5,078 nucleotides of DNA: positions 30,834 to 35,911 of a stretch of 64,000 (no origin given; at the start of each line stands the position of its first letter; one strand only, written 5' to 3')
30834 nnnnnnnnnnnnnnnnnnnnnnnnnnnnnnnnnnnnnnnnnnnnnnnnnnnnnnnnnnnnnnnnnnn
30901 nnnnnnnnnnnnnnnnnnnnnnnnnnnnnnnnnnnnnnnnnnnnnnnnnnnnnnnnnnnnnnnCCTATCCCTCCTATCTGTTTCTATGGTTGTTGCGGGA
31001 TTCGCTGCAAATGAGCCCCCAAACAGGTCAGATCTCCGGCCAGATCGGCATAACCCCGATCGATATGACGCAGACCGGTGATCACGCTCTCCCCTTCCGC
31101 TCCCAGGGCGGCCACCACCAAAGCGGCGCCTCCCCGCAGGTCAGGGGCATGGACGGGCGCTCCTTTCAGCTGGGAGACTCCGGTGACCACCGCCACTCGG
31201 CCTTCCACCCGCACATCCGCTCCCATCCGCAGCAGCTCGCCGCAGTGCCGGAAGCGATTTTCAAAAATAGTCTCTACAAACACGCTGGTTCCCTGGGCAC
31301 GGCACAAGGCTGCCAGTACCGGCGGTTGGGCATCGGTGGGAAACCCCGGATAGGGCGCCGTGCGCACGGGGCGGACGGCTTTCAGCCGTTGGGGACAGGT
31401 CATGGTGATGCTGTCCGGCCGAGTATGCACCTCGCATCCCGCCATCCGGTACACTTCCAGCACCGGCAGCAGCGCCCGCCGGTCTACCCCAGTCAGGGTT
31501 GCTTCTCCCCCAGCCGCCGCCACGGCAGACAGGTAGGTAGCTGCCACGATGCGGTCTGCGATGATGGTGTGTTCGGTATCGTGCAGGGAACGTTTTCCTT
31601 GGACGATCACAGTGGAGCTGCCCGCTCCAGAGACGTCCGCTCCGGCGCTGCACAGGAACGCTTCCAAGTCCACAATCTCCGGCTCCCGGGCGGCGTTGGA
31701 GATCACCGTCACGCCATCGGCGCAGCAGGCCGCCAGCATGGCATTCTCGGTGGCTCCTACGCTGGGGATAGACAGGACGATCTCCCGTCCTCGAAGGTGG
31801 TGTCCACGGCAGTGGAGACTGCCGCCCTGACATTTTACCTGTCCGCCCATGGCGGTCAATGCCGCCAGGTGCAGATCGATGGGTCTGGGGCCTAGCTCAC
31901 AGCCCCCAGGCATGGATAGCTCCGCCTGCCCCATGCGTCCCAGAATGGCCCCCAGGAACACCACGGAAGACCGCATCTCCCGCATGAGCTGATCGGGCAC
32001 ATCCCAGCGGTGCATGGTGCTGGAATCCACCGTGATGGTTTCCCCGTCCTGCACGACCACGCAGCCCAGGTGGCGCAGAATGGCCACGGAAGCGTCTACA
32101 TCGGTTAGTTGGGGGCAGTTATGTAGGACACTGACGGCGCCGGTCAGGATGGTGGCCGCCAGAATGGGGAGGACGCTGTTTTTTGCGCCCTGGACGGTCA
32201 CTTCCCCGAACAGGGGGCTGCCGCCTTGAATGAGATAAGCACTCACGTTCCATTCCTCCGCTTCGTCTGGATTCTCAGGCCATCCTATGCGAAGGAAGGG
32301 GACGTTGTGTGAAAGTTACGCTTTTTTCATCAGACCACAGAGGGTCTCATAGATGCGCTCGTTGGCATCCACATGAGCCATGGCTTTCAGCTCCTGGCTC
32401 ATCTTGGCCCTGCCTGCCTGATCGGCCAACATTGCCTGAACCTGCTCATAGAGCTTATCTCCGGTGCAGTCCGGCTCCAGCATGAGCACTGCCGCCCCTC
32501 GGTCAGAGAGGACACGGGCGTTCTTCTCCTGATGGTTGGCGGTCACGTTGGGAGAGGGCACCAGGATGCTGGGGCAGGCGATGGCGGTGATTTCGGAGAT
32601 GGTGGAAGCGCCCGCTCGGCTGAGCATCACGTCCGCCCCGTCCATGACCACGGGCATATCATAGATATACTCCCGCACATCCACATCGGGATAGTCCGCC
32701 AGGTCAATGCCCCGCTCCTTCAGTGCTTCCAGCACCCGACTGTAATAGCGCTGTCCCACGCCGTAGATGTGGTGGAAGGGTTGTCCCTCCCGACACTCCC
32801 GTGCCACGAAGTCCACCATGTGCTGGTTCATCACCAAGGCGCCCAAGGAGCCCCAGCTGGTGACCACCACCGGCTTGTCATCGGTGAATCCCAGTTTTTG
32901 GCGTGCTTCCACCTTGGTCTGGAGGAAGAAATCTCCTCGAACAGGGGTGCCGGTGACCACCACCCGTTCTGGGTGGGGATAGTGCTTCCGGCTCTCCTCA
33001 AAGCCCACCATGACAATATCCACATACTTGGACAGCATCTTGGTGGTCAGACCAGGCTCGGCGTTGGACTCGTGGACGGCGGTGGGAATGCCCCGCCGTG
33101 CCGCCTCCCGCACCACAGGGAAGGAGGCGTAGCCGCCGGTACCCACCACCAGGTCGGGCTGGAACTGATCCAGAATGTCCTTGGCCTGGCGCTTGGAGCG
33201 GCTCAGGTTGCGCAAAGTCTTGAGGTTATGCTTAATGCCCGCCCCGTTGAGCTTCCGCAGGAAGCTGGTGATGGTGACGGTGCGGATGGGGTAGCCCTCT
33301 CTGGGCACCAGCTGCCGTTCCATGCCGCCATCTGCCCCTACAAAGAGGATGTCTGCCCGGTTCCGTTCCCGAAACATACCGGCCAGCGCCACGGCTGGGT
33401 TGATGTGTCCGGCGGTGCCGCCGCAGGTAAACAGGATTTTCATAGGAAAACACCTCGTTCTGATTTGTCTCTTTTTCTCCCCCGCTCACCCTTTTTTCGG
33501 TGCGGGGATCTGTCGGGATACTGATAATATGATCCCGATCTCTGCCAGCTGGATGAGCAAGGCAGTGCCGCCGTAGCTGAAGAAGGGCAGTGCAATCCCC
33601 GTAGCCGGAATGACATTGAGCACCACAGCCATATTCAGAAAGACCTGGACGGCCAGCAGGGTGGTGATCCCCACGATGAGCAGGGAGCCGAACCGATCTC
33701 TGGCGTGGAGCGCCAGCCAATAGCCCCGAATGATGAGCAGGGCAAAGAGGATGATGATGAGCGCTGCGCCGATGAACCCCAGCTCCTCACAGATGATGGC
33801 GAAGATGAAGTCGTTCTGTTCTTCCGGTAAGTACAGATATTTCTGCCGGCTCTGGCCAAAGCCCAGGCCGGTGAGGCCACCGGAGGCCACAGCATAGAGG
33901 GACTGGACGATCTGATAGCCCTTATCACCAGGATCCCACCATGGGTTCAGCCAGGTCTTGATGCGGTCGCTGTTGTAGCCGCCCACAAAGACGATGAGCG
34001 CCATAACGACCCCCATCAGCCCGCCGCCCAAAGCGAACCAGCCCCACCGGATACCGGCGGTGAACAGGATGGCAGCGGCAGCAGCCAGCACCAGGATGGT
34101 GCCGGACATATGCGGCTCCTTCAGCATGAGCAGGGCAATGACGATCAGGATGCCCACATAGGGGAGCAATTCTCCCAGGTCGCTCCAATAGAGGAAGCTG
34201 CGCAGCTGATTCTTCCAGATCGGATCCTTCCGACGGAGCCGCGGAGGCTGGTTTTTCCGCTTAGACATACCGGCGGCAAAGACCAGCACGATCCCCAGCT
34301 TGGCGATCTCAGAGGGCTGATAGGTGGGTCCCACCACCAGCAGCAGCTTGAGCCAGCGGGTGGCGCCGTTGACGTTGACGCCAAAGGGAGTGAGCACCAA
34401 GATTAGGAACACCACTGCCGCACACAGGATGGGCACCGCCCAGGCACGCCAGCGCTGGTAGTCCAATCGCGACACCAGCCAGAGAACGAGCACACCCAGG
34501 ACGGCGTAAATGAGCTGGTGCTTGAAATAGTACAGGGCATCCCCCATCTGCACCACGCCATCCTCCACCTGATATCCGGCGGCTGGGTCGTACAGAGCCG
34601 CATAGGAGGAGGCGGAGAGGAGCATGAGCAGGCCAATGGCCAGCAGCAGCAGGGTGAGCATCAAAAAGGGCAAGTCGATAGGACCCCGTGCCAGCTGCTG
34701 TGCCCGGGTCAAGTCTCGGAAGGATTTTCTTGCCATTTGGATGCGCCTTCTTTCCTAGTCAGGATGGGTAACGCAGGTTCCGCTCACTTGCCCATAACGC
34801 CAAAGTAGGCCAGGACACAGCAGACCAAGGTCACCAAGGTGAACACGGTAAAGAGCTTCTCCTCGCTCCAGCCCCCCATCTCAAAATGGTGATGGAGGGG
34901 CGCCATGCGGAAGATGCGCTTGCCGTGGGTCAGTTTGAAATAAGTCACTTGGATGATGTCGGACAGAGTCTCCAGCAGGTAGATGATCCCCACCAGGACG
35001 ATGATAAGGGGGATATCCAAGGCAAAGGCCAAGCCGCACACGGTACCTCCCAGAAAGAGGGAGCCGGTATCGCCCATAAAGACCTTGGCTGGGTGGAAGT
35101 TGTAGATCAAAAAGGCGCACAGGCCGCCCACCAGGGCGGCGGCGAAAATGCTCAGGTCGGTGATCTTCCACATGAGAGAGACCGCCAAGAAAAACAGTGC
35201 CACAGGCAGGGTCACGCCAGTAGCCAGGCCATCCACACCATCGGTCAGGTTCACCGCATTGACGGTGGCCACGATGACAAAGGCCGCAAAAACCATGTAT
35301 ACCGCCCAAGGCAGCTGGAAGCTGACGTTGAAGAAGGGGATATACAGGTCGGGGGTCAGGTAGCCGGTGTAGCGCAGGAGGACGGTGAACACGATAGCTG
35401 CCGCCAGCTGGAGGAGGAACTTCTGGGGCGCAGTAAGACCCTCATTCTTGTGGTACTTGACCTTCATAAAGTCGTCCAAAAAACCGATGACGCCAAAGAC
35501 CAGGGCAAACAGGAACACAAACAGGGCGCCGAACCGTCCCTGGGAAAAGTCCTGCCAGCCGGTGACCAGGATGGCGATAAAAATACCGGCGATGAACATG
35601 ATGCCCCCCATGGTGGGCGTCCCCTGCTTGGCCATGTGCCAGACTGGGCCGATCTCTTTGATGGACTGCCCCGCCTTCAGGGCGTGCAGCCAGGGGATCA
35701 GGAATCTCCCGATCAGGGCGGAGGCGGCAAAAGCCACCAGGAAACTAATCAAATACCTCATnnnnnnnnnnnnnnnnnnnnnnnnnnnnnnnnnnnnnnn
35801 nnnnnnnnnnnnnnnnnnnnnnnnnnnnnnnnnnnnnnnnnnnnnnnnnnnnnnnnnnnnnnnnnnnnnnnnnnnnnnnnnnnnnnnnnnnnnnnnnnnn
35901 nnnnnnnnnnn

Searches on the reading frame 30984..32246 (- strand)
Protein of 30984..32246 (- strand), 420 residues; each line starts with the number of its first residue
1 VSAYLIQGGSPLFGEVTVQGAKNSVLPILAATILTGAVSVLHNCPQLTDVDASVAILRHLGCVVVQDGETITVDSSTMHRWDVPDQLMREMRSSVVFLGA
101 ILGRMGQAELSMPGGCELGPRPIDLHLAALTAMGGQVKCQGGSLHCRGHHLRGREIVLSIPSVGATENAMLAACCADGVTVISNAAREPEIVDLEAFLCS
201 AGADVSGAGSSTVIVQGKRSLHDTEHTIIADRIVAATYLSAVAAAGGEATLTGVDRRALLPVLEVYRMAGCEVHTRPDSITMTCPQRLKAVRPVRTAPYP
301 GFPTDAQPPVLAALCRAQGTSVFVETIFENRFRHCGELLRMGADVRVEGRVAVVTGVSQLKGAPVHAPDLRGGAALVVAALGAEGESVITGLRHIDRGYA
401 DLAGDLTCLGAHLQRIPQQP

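Call 59: search_protein_families(library=pfam, proteins=[window:30984-32246:-], max_evalue=0.001)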
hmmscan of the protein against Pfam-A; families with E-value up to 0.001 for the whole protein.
window:30984-32246:- (420 aa): 1 family
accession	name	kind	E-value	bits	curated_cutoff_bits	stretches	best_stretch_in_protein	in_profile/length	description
PF00275.25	EPSP_synthase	-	5.7e-87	292.6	22.8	1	6-403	1-414/417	EPSP synthase (3-phosphoshikimate 1-carboxyvinyltransferase)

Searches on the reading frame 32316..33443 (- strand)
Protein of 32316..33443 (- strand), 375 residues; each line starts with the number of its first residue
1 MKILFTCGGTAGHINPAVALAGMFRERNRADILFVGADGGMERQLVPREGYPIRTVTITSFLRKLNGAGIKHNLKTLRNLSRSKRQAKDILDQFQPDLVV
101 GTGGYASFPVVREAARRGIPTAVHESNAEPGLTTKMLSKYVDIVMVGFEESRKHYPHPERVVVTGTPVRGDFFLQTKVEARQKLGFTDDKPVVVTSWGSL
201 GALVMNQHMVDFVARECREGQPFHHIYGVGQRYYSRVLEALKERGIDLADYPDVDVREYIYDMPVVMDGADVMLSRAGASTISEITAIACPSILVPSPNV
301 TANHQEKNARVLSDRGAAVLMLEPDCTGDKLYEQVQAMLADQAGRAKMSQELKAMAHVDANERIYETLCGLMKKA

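Call 59: search_protein_families(library=pfam, proteins=[window:32316-33443:-], max_evalue=0.001)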
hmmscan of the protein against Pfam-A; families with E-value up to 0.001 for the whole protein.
window:32316-33443:- (375 aa): 3 families
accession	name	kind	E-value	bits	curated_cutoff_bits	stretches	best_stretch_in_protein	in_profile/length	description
PF03033.26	Glyco_transf_28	-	3.1e-31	108.7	26.2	1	3-145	1-138/139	Glycosyltransferase family 28 N-terminal domain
PF04101.22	Glyco_tran_28_C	-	5.6e-28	98.5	22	1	198-363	7-165/166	Glycosyltransferase family 28 C-terminal domain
PF13579.12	Glyco_trans_4_4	-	0.00028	21.7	29.7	0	74-127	54-103/158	Glycosyl transferase 4-like domain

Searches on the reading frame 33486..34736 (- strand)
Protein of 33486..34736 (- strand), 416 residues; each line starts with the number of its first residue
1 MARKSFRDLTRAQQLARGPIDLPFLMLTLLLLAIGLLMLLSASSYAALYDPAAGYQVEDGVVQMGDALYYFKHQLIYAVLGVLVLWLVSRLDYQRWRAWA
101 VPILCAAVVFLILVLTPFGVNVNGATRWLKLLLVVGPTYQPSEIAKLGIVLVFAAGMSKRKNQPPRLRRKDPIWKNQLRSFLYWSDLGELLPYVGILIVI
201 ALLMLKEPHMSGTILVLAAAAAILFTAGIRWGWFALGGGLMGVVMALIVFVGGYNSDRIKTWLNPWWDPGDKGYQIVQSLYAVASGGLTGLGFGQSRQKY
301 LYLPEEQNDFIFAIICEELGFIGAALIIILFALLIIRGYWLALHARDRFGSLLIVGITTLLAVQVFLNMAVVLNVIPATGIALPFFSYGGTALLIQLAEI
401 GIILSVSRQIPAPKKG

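Call 59: search_protein_families(library=pfam, proteins=[window:33486-34736:-], max_evalue=0.001)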
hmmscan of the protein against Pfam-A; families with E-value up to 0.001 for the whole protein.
window:33486-34736:- (416 aa): 1 family
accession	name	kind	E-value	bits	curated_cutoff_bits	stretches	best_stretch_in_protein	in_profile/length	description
PF01098.24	FTSW_RODA_SPOVE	-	3.3e-93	313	26.4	1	26-409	6-353/356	Cell cycle protein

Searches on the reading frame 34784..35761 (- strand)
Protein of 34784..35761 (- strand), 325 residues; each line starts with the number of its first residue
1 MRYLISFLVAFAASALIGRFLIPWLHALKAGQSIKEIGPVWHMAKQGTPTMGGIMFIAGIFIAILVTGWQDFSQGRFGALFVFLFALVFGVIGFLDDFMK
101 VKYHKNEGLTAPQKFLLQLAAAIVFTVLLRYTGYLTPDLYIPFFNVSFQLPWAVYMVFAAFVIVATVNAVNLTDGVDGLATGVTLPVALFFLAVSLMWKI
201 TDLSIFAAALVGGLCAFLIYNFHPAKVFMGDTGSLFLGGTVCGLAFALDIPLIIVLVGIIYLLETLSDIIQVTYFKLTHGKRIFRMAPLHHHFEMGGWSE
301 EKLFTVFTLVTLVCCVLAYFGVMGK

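Call 59: search_protein_families(library=pfam, proteins=[window:34784-35761:-], max_evalue=0.001)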
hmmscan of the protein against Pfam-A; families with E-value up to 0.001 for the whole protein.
window:34784-35761:- (325 aa): 2 families
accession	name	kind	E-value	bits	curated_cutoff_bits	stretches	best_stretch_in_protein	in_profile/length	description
PF00953.26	Glycos_transf_4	-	8.9e-39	133.5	27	1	81-247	3-158/160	Glycosyl transferase family 4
PF10555.14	MraY_sig1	-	3e-05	23.7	20.1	1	45-57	1-13/13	Phospho-N-acetylmuramoyl-pentapeptide-transferase signature 1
